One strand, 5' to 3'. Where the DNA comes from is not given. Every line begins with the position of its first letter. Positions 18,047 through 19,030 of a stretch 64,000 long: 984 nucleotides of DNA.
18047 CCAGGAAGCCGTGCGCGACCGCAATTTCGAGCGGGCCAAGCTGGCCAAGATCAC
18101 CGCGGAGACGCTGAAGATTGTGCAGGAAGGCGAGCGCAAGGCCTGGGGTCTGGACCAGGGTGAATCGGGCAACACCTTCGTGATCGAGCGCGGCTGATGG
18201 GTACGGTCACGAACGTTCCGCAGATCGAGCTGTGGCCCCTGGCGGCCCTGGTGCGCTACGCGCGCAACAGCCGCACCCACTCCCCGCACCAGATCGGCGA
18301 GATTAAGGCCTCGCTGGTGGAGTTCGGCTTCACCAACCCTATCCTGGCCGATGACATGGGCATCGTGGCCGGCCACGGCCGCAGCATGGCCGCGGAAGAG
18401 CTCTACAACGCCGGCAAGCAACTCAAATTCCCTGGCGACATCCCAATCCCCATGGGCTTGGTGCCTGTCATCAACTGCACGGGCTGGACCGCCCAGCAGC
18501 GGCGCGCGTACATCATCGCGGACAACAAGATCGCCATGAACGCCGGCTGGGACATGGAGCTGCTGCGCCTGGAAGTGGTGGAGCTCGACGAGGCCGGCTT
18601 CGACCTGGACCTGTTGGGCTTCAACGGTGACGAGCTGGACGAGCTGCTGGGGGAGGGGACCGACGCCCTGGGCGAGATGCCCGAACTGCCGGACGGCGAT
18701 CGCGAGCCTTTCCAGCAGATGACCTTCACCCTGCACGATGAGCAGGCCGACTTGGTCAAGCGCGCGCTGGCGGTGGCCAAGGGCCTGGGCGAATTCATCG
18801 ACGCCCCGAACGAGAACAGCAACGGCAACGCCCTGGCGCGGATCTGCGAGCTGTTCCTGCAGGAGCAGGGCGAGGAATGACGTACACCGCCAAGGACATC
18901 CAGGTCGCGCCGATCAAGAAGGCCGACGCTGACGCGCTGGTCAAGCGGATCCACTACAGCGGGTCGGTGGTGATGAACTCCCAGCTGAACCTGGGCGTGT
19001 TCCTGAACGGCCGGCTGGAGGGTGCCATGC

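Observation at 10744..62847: Tripartite intergenic cassette repeated before most transcription units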

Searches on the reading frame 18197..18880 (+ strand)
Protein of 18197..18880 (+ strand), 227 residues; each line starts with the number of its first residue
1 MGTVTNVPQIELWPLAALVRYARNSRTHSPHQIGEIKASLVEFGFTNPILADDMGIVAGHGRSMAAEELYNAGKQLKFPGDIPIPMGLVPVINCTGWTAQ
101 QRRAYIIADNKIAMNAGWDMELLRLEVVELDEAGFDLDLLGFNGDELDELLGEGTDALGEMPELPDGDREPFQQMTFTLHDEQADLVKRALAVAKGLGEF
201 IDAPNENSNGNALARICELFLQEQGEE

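Call 34: search_protein_families(library=pfam, proteins=[window:18197-18880:+], max_evalue=0.01)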
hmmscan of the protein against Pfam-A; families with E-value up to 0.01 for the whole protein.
window:18197-18880:+ (227 aa): 0 families

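Call 55: find_related_loci(query=window:18197-18880:+, collection=viral_contigs, flank=10000)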
Query window:18197-18880:+ (227 aa) in viral_contigs; peptide patterns used: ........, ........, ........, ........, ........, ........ (x = any residue, [..] = any of these).
172 stretches matched a pattern; 166 encode a relative of the query (tblastn E <= 1e-3); the best 80 are kept; 80 distinct loci.
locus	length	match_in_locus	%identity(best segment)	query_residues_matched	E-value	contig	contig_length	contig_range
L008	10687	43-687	59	9-226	3e-79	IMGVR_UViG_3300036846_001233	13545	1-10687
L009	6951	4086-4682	55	10-222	7e-69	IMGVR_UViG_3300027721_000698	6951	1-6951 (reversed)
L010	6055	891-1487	55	10-222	7e-69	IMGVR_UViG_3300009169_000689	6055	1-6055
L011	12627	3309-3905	55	10-222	8e-69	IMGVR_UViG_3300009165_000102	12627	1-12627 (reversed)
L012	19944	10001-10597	55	10-222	6e-69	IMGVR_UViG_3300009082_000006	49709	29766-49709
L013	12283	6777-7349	54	15-220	1e-68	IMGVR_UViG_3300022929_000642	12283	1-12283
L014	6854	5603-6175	54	15-220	1e-68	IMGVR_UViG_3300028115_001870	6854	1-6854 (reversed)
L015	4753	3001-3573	54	15-220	1e-68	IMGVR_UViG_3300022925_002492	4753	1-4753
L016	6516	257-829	54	15-220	4e-68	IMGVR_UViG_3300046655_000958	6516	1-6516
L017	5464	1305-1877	54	15-220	4e-68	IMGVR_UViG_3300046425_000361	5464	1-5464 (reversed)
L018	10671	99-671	54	15-220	4e-68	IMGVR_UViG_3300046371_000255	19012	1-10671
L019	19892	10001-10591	52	9-220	6e-67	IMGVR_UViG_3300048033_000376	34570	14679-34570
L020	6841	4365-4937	53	15-220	2e-66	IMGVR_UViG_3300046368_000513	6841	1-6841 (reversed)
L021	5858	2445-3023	53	18-226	3e-65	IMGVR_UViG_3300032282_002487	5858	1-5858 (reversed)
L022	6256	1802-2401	51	9-225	3e-63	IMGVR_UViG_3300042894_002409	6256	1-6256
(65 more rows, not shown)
